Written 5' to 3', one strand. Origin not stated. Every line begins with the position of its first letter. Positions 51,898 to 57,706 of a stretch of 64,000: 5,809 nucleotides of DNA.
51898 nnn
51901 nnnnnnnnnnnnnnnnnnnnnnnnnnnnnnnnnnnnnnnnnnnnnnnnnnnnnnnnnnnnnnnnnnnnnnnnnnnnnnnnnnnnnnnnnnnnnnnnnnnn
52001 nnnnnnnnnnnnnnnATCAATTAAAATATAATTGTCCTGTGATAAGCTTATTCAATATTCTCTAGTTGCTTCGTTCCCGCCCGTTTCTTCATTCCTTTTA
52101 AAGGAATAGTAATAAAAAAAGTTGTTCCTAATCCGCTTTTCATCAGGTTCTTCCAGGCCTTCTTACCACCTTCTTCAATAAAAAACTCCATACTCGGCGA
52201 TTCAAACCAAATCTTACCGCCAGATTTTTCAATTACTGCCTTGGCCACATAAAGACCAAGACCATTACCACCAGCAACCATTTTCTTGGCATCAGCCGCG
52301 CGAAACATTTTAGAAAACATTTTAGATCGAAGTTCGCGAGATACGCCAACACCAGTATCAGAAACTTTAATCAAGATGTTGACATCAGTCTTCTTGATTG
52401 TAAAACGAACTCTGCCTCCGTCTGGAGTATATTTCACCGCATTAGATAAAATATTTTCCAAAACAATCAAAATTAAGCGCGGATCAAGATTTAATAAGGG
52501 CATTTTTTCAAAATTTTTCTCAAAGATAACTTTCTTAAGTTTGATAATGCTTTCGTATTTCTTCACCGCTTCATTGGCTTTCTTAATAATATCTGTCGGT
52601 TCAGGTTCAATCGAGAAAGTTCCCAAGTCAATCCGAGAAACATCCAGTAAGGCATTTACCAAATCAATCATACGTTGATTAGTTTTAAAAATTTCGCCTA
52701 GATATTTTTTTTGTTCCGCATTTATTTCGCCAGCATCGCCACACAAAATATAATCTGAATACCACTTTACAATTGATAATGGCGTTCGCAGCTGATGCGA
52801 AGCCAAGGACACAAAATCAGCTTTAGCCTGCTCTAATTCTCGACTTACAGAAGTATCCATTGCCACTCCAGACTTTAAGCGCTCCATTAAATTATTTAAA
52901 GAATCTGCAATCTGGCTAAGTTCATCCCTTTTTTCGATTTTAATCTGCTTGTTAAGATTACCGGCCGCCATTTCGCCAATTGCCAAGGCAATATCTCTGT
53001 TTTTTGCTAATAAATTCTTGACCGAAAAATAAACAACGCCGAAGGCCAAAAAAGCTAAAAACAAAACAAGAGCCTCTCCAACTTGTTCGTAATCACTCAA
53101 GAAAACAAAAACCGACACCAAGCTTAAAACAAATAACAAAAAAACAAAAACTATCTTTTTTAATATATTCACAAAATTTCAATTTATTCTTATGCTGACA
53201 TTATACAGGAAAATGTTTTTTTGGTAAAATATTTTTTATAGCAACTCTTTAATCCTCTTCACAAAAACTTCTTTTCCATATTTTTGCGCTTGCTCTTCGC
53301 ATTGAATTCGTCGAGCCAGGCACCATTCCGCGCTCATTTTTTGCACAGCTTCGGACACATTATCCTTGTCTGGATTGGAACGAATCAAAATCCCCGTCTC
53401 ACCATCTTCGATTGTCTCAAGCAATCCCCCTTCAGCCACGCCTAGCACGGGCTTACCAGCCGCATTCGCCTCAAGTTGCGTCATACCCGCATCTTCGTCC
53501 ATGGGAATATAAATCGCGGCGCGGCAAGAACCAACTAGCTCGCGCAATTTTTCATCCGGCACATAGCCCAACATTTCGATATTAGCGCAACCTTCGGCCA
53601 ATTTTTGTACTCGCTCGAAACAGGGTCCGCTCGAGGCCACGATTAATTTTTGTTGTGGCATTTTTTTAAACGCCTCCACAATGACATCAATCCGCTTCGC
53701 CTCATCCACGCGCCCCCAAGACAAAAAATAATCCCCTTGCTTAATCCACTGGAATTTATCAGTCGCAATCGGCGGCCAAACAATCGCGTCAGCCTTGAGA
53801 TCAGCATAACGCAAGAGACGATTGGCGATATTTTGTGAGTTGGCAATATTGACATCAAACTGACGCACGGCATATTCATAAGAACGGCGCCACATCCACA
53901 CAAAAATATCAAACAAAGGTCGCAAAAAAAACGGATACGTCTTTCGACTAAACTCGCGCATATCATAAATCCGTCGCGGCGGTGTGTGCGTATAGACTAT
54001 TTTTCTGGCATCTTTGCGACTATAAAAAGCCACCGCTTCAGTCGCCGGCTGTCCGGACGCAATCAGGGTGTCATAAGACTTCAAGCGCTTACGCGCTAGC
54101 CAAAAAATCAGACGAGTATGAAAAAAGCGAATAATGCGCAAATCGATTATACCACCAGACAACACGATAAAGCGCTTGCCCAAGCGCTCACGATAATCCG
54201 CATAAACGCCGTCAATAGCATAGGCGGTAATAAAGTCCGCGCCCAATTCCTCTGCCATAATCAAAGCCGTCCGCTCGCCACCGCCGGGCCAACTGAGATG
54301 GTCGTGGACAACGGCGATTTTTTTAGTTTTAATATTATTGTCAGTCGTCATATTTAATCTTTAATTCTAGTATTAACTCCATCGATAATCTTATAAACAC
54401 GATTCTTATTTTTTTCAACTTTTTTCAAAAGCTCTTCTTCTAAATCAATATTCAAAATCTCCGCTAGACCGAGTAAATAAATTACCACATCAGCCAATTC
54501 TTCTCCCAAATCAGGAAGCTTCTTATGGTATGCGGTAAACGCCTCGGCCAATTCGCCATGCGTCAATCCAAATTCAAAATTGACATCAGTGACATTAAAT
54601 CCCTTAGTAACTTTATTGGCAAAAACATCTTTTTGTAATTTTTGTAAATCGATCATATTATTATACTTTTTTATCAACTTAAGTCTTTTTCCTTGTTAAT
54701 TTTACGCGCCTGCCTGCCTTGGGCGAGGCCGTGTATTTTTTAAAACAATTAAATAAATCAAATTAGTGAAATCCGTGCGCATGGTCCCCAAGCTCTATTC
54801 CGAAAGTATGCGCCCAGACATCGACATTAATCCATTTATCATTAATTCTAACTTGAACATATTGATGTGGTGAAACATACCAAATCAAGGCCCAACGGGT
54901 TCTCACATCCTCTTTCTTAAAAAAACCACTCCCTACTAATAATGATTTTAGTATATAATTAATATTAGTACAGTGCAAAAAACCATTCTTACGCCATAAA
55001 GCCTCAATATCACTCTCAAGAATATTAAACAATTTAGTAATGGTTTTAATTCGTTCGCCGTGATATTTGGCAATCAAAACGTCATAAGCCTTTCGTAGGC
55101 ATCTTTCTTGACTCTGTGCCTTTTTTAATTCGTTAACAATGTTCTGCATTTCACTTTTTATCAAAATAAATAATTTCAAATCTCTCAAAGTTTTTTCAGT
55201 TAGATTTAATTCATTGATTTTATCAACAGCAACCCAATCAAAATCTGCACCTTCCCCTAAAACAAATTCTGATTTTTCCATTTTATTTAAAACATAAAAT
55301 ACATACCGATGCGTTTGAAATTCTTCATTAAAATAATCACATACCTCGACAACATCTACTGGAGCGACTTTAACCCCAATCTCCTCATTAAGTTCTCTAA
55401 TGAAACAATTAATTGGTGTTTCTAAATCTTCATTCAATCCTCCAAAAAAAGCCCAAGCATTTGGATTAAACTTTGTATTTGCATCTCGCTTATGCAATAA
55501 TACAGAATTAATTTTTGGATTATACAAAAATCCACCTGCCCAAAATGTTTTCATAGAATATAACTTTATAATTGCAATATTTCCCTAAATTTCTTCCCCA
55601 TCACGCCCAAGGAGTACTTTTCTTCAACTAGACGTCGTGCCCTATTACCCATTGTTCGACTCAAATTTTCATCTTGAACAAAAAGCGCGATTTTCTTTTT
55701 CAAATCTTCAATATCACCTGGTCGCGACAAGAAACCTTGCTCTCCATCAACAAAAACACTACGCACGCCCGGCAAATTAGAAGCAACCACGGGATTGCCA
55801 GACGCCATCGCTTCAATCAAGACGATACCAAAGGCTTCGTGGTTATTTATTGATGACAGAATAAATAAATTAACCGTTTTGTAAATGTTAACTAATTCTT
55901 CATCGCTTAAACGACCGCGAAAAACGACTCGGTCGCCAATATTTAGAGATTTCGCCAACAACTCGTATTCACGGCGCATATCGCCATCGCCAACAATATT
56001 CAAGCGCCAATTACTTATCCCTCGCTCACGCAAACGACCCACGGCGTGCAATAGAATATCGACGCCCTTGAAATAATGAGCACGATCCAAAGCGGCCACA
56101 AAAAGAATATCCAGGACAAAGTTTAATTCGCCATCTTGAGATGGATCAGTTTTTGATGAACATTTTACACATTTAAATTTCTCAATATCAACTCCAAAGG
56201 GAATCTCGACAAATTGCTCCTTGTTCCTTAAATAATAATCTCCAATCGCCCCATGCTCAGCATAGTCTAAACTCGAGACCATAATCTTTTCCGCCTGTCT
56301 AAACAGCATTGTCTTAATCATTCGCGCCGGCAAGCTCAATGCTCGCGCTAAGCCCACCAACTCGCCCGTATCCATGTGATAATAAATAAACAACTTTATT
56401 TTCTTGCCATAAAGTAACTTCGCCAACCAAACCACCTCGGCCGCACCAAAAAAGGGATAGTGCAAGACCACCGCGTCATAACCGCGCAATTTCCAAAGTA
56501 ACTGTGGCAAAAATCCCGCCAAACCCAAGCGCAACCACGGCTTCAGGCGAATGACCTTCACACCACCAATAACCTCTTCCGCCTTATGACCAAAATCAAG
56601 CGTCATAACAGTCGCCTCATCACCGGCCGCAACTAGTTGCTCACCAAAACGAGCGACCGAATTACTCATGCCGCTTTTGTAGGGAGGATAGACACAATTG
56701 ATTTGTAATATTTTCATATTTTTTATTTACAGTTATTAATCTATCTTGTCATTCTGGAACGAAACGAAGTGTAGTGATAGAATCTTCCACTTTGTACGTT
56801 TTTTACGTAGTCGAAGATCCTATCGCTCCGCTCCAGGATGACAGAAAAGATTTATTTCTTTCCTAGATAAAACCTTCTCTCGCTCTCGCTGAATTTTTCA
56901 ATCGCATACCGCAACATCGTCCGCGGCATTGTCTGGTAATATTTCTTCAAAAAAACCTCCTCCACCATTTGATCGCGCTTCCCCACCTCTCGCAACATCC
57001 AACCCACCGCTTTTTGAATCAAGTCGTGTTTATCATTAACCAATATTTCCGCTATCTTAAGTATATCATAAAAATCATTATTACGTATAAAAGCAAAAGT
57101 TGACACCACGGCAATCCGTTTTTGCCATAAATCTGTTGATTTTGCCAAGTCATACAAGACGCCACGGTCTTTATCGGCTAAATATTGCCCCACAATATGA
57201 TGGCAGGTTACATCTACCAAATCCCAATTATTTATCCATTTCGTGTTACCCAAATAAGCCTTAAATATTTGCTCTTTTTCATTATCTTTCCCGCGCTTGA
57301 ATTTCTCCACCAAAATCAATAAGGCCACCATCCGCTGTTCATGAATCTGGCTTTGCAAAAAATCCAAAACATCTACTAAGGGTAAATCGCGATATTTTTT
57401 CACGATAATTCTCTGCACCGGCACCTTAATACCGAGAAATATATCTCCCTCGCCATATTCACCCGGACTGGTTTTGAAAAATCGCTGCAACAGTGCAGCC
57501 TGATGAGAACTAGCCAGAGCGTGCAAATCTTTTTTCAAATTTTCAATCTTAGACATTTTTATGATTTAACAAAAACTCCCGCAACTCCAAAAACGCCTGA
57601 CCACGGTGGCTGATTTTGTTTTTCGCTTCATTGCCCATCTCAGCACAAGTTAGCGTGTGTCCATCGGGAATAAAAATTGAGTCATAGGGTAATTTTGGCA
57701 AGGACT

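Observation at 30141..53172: Chemosensory pathway physically fused to type IV pilus genes in one co-directional block, with no flagellar genes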

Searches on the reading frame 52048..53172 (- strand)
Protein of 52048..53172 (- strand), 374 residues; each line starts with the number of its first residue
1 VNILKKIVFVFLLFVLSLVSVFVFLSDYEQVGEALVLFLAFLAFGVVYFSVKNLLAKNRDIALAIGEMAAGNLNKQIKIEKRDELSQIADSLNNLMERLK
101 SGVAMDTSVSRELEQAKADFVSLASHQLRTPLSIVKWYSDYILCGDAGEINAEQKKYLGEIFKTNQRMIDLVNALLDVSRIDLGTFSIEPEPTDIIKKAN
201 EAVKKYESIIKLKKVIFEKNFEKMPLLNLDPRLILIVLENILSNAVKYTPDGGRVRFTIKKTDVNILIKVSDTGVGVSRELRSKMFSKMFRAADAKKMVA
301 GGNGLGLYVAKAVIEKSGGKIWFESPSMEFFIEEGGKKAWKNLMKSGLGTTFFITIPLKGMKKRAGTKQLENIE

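Call 3: search_protein_families(library=pfam, proteins=[window:52048-53172:-], max_evalue=0.001)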
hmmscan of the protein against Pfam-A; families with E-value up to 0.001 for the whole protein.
window:52048-53172:- (374 aa): 3 families
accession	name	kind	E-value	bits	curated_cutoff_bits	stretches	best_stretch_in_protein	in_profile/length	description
PF02518.31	HATPase_c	-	2.3e-23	83.2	26.4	1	230-359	2-110/111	Histidine kinase-, DNA gyrase B-, and HSP90-like ATPase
PF00512.31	HisKA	-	1.5e-12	47.8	26.9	1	116-183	1-65/66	His Kinase A (phospho-acceptor) domain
PF00672.30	HAMP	-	5.9e-08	33.4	25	1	59-100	11-52/53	HAMP domain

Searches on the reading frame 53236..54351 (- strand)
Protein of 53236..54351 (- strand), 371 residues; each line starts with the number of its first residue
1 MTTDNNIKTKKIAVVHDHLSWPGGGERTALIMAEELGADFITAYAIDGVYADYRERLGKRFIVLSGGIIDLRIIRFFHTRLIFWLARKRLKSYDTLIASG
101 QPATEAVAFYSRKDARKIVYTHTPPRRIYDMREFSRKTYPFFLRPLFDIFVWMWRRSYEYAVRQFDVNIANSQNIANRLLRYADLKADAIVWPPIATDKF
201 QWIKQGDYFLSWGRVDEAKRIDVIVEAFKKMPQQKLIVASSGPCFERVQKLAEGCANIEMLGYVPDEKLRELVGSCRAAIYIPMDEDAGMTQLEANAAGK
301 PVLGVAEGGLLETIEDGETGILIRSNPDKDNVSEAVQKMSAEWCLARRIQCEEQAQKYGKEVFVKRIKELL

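Call 5: search_protein_families(library=pfam, proteins=[window:53236-54351:-], max_evalue=0.01)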
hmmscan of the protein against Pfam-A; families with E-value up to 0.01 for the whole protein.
window:53236-54351:- (371 aa): 3 families
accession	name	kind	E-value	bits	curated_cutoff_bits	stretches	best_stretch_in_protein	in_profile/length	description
PF00534.26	Glycos_transf_1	-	4.6e-25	88.6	26.4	1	202-357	11-171/172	Glycosyl transferases group 1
PF13692.12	Glyco_trans_1_4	-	3.3e-17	63.5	27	1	209-339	4-139/142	Glycosyl transferases group 1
PF13439.12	Glyco_transf_4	-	6.7e-08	33.2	28.5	1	22-193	1-163/170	Glycosyltransferase Family 4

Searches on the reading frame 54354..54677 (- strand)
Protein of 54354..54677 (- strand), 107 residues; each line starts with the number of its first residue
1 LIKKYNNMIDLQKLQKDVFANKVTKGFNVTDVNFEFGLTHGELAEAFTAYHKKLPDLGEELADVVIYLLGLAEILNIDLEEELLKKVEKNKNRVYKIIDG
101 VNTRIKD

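Call 65: search_protein_families(library=pfam, proteins=[window:54354-54677:-], max_evalue=0.05)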
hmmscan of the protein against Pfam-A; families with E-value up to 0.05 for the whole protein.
window:54354-54677:- (107 aa): 3 families
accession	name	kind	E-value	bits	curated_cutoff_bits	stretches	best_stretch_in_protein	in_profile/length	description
PF12643.12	MazG-like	-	5.2e-07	30.3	27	1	45-93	24-69/85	MazG-like family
PF03819.22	MazG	-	4.2e-05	24.2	22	1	41-93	15-69/74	MazG nucleotide pyrophosphohydrolase domain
PF16677.11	GP3_package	-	0.047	14.3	29.4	0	42-106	11-73/105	DNA-packaging protein gp3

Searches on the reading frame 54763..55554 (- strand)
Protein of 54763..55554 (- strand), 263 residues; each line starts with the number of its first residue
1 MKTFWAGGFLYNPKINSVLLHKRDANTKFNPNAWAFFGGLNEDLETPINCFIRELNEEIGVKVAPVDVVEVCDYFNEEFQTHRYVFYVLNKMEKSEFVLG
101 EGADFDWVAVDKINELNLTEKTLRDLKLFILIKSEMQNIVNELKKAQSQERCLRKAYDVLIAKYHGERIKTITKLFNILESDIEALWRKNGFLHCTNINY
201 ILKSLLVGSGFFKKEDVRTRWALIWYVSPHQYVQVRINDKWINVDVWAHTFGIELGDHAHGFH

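Call 5: search_protein_families(library=pfam, proteins=[window:54763-55554:-], max_evalue=0.01)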
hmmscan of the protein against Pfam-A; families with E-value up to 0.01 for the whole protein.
window:54763-55554:- (263 aa): 2 families
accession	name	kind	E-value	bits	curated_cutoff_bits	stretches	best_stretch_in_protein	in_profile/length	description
PF00293.34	NUDIX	-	4.6e-14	53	21.1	1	6-118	6-123/134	NUDIX domain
PF08718.16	GLTP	-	0.0089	16.7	25.6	0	117-175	72-130/147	Glycolipid transfer protein (GLTP)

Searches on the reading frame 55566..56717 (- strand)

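Call 11: search_protein_families(library=pfam, proteins=[window:55566-56717:-], max_evalue=0.001)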
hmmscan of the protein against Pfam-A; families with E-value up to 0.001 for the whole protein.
window:55566-56717:- (383 aa): 6 families
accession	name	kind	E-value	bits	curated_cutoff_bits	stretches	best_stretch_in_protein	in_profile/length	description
PF00534.26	Glycos_transf_1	-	1e-40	139.6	26.4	1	204-362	18-171/172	Glycosyl transferases group 1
PF13692.12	Glyco_trans_1_4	-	5.2e-32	111.5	27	1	203-348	3-141/142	Glycosyl transferases group 1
PF13524.12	Glyco_trans_1_2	-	2e-10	41.2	25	1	232-369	12-134/144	Glycosyl transferase-like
PF13439.12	Glyco_transf_4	-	9.4e-10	39.2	28.5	1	15-178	2-168/170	Glycosyltransferase Family 4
PF13579.12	Glyco_trans_4_4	-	1.3e-07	32.6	29.7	1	15-155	1-141/158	Glycosyl transferase 4-like domain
PF20706.3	GT4-conflict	-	1.6e-06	27.8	26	1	202-322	198-320/385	Family 4 Glycosyltransferase in conflict systems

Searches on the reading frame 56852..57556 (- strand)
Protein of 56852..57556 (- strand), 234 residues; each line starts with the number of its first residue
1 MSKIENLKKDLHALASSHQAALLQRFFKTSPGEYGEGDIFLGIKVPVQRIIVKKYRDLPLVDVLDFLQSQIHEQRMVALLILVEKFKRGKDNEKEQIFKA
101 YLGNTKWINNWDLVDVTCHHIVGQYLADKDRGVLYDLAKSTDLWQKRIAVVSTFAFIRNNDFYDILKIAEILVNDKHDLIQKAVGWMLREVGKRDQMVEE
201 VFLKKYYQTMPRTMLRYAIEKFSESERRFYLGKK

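Call 11: search_protein_families(library=pfam, proteins=[window:56852-57556:-], max_evalue=0.001)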
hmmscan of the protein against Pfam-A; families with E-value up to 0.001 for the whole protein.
window:56852-57556:- (234 aa): 1 family
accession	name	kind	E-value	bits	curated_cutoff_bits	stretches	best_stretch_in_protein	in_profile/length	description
PF08713.17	DNA_alkylation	-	5.8e-63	212.9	21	1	7-222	1-213/213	DNA alkylation repair enzyme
